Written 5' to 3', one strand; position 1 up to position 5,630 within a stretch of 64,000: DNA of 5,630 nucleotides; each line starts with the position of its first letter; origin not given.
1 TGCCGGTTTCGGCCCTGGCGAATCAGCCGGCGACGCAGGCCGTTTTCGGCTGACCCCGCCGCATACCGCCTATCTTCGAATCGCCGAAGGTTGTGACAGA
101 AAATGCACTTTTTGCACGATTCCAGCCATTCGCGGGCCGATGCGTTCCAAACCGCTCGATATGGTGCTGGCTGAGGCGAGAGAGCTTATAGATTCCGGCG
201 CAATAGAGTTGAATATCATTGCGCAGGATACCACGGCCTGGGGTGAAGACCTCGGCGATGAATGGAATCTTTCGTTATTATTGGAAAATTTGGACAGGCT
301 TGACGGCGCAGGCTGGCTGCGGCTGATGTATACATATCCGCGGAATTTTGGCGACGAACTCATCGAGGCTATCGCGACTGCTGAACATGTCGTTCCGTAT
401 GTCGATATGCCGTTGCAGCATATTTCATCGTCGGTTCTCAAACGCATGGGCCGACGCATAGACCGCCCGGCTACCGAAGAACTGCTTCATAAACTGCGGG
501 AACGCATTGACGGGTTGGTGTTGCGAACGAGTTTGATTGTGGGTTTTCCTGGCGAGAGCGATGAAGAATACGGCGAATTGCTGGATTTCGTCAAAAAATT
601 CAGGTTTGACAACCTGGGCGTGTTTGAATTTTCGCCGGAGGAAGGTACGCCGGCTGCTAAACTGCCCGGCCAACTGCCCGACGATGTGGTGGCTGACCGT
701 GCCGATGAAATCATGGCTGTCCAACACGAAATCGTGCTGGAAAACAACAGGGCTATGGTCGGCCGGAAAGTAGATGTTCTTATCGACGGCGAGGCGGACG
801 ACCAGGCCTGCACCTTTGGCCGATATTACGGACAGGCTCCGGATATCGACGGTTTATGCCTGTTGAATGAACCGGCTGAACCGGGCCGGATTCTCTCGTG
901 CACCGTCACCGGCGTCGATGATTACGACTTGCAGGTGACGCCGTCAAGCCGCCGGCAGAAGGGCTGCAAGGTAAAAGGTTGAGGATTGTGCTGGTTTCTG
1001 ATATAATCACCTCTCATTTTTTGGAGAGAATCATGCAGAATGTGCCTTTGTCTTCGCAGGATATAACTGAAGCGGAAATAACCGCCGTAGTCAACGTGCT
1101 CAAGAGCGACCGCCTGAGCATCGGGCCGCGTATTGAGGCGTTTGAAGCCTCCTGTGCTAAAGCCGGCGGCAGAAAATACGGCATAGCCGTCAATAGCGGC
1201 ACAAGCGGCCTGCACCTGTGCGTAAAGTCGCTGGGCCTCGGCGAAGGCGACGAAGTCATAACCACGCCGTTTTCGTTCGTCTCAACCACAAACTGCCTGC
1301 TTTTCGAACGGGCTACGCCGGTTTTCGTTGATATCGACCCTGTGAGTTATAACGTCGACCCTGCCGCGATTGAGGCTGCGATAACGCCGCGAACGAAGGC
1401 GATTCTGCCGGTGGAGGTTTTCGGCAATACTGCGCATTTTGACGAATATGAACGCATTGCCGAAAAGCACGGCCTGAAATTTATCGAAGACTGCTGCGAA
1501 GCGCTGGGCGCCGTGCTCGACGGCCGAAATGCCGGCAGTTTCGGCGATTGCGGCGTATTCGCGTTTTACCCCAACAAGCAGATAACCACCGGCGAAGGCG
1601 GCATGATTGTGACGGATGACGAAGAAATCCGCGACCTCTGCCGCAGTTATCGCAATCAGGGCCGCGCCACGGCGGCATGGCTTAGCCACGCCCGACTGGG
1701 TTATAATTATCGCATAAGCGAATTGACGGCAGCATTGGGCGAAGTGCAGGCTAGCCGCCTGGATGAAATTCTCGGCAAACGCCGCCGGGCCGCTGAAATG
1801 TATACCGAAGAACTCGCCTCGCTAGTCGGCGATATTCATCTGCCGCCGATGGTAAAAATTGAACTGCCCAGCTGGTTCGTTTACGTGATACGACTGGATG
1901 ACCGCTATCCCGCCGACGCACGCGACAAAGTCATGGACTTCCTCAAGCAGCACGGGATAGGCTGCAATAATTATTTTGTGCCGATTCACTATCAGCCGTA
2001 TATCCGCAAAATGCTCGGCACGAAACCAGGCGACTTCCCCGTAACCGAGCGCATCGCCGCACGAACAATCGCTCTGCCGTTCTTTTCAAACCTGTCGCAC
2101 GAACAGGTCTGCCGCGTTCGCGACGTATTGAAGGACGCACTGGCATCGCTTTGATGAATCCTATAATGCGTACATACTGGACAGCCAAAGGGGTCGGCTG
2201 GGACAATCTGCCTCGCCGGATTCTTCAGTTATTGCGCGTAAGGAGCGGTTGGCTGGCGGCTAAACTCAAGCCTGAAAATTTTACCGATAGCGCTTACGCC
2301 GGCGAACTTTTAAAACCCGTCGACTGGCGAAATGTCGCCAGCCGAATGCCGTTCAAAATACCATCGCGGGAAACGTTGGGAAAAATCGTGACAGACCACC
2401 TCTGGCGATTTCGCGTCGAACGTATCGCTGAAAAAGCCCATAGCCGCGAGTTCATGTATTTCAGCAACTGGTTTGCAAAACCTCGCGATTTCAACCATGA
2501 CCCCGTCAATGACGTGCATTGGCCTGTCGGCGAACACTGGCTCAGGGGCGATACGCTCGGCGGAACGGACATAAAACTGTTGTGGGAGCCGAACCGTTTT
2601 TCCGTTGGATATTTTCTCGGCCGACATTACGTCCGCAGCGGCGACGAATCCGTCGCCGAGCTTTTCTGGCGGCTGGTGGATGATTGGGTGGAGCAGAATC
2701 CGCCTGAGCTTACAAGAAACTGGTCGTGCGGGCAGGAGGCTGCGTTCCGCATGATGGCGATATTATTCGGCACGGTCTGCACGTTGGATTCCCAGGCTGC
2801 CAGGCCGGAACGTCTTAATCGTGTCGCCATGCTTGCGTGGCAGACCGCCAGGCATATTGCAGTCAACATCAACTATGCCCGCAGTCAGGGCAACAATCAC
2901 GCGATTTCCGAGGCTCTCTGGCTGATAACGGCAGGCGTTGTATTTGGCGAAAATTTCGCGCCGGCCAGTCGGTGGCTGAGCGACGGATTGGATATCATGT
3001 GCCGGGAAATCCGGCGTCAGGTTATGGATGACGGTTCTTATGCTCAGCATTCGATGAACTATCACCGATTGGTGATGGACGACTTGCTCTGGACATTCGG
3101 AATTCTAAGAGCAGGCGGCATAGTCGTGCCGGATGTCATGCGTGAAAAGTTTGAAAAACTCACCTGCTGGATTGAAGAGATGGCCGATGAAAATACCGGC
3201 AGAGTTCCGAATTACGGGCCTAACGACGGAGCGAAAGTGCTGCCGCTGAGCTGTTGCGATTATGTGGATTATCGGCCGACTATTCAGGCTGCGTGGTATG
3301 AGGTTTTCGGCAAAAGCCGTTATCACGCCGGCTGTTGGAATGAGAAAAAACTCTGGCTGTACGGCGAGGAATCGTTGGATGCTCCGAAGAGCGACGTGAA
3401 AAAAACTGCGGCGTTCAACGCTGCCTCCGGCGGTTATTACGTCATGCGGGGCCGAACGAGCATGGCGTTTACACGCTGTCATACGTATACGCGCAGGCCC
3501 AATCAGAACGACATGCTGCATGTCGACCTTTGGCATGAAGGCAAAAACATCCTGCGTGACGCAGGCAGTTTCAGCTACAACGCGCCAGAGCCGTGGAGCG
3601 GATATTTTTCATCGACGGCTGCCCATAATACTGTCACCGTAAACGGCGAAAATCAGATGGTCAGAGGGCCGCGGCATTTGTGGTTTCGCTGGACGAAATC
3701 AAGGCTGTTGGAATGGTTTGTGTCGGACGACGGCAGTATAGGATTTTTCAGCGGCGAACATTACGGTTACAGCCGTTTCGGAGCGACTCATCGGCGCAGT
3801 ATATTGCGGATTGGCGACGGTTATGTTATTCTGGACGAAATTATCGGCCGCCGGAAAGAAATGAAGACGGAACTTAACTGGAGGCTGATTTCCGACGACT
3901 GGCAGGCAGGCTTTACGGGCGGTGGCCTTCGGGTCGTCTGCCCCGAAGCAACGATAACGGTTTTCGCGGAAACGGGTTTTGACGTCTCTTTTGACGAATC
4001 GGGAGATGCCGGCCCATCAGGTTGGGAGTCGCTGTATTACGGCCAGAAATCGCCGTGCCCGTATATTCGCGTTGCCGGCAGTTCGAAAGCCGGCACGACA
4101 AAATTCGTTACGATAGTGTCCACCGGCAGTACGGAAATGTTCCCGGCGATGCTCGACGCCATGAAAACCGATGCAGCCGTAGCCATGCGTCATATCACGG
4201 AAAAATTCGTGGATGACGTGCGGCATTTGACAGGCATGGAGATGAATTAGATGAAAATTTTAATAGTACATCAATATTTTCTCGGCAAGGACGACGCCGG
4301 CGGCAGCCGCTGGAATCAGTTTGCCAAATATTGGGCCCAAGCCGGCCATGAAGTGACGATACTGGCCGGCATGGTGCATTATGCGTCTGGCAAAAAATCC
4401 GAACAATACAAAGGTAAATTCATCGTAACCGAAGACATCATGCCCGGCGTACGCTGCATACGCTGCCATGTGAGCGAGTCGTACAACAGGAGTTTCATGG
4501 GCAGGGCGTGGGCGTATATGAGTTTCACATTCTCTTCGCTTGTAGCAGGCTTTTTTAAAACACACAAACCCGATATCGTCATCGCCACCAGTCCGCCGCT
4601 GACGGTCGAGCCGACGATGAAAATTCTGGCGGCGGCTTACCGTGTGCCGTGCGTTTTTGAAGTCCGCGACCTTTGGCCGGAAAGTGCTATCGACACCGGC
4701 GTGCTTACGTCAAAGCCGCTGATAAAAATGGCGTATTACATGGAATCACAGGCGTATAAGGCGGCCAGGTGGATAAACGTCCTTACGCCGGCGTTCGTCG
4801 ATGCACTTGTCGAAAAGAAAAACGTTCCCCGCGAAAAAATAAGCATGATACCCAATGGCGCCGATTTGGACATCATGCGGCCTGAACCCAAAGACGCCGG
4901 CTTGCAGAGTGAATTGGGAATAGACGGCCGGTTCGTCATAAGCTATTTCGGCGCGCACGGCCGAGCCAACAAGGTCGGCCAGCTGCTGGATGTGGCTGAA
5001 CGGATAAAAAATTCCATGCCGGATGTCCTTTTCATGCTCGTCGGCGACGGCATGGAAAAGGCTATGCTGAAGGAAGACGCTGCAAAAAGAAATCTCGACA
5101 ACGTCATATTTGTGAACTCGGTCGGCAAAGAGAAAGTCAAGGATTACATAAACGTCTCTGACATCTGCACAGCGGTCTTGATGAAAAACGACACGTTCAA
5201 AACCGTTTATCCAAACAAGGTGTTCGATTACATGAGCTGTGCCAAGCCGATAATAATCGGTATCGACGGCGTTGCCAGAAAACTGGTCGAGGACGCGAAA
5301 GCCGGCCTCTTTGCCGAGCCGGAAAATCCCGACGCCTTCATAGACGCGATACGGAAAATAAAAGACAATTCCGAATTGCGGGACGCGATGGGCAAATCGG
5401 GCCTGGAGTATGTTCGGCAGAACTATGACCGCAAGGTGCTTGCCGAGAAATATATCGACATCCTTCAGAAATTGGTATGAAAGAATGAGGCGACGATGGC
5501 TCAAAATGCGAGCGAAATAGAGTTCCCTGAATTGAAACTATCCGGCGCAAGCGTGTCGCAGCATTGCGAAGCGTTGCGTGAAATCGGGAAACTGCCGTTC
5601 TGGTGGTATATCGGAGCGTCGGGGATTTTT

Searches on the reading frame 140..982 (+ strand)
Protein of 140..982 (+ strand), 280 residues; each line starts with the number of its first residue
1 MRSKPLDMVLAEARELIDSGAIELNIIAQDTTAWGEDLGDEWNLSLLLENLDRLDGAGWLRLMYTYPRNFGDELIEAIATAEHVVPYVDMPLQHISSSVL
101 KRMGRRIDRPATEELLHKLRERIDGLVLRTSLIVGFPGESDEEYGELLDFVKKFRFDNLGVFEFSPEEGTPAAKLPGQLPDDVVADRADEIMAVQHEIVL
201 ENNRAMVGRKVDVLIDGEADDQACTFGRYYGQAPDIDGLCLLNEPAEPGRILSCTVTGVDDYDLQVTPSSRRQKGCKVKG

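Call 19: search_protein_families(library=ncbifam, proteins=[window:140-982:+], max_evalue=0.00001)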
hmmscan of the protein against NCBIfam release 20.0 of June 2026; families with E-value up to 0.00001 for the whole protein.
window:140-982:+ (280 aa): 7 families
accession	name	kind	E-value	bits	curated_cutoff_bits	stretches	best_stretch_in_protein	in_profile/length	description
TIGR01125.1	TIGR01125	equivalog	3.9e-86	289.8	356.95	1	2-264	163-430/432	30S ribosomal protein S12 methylthiotransferase RimO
TIGR00089.1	TIGR00089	subfamily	4.2e-70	236.7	251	1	2-264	166-427/429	MiaB/RimO family radical SAM methylthiotransferase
TIGR01574.1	miaB-methiolase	equivalog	4.2e-46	157.8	355.3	1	2-222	171-393/437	tRNA (N6-isopentenyl adenosine(37)-C2)-methylthiotransferase MiaB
TIGR01579.1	MiaB-like-C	equivalog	2.1e-43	149.1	357.05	1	2-222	166-386/416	tRNA (N(6)-L-threonylcarbamoyladenosine(37)-C(2))-methylthiotransferase MtaB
TIGR01578.1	MiaB-like-B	hypoth_equivalog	6.6e-42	143.8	314.7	1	2-218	160-375/421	tRNA (N(6)-L-threonylcarbamoyladenosine(37)-C(2))-methylthiotransferase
NF010916.0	PRK14336.1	equivalog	4.4e-33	114.7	606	1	2-220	151-370/418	tRNA (N6-isopentenyl adenosine(37)-C2)-methylthiotransferase MiaB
TIGR04014.1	B12_SAM_MJ_0865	equivalog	2.1e-11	43.3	360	1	1-182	186-364/434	methyl-coenzyme M reductase glutamine C-methyltransferase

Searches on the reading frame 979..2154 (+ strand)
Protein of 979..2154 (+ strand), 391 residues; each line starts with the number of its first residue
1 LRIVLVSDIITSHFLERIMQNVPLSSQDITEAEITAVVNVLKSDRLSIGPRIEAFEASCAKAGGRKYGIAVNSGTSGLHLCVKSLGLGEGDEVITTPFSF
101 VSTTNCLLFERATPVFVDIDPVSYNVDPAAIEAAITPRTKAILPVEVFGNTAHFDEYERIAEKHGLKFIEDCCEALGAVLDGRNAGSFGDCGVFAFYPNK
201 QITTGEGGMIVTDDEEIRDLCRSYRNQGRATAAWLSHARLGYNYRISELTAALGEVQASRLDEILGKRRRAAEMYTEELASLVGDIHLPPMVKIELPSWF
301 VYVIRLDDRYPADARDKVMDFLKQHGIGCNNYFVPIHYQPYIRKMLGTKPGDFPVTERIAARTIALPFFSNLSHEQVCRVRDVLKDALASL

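Call 19: search_protein_families(library=ncbifam, proteins=[window:979-2154:+], max_evalue=0.00001)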
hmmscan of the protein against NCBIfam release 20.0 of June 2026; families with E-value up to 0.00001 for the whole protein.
window:979-2154:+ (391 aa): 7 families
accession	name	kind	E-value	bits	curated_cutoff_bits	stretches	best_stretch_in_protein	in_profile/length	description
TIGR03588.1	PseC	equivalog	8.8e-92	307.9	423.5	1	22-387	2-379/380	UDP-4-amino-4,6-dideoxy-N-acetyl-beta-L-altrosamine transaminase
NF008658.2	PRK11658.1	equivalog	1.6e-72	244.2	631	1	21-387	4-376/379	UDP-4-amino-4-deoxy-L-arabinose aminotransferase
TIGR04181.1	NHT_00031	hypoth_equivalog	4.7e-72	242.8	420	1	22-367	1-357/359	LegC family aminotransferase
NF011936.0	PRK15407.1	equivalog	6.1e-66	222.9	423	2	19-230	34-253/440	lipopolysaccharide biosynthesis protein RfbH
TIGR04427.1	PLP_DesI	equivalog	4.1e-59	200.7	650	1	48-387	50-382/390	dTDP-4-dehydro-6-deoxyglucose aminotransferase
NF008687.0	PRK11706.1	equivalog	3.3e-56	190.7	375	1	23-386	3-372/375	dTDP-4-amino-4,6-dideoxygalactose transaminase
TIGR02379.1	ECA_wecE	subfamily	3.7e-45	154.3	434.85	1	23-388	3-375/376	dTDP-4-amino-4,6-dideoxy-D-glucose transaminase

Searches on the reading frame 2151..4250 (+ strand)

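Call 19: search_protein_families(library=ncbifam, proteins=[window:2151-4250:+], max_evalue=0.00001)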
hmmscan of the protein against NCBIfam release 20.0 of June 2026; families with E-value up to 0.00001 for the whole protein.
window:2151-4250:+ (699 aa): 2 families
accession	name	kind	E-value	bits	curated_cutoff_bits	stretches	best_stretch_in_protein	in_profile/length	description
NF045572.1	Hepsulflyase_bctds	equivalog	4e-18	65.4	600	2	158-314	169-324/706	heparin-sulfate lyase HepC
NF045573.1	Hepsulflyase_CFB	equivalog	1.3e-14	53.5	700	1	149-324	132-306/651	heparin-sulfate lyase HepC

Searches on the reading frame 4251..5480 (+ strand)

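Call 19: search_protein_families(library=ncbifam, proteins=[window:4251-5480:+], max_evalue=0.00001)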
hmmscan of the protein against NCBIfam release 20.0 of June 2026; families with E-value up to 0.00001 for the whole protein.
window:4251-5480:+ (409 aa): 18 families
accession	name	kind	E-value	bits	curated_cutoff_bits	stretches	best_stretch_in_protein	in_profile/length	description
NF007640.0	PRK10307.1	subfamily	1.2e-44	152.9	276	1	1-407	1-406/411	WcaI family glycosyltransferase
TIGR04063.1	stp3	hypoth_equivalog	1.5e-42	145.9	442.05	1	55-408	43-395/397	TIGR04063 family PEP-CTERM/XrtA system glycosyltransferase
TIGR04007.1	wcaI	equivalog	1.4e-21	76.7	800.45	1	22-370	22-374/407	colanic acid biosynthesis glycosyltransferase WcaI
NF038298.1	EPS_HpsO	equivalog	1.6e-16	60.1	575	1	195-409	168-388/388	hormogonium polysaccharide biosynthesis glycosyltransferase HpsO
TIGR03088.1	stp2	hypoth_equivalog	6.2e-14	51.8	409.05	1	182-408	147-373/374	TIGR03088 family PEP-CTERM/XrtA system glycosyltransferase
NF047676.1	TeichurnBiosyTuaH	equivalog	8.4e-13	47.9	550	1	134-378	121-359/384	teichuronic acid biosynthesis protein TuaH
TIGR02149.1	glgA_Coryne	subfamily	4.3e-12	45.8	302.4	1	159-409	132-391/391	glycogen synthase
NF012028.0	PRK15484.1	subfamily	5.7e-12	45.4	618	1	182-406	149-376/380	lipopolysaccharide N-acetylglucosaminyltransferase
NF041876.1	EPS_EpsE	equivalog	1.6e-11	44.1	400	1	167-399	157-387/389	exopolysaccharide biosynthesis GT4 family glycosyltransferase EpsE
NF053787.1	GlcN_PG_synth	equivalog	3.6e-11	42.5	480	1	176-404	146-355/361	N-acetylglucosaminyl phosphatidylglycerol synthase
TIGR03999.1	thiol_BshA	equivalog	7.8e-11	41.5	273.7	1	194-408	166-373/375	N-acetyl-alpha-D-glucosaminyl L-malate synthase BshA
NF047684.1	TeichurnBiosyTuaC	equivalog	7.9e-11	41.5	550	1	190-406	180-387/391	teichuronic acid biosynthesis protein TuaC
NF038229.1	Glyco4_Geo_Pelo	equivalog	1.9e-10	40.3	400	1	166-408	104-336/338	GPMC system family 4 glycosyltransferase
NF049988.1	MGlcDAGSynMgs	equivalog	4.4e-10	39.5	400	1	195-403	176-382/398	alpha-monoglucosyldiacylglycerol synthase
TIGR03449.1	mycothiol_MshA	equivalog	1.5e-09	37.3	462.5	1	165-389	158-385/406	D-inositol-3-phosphate glycosyltransferase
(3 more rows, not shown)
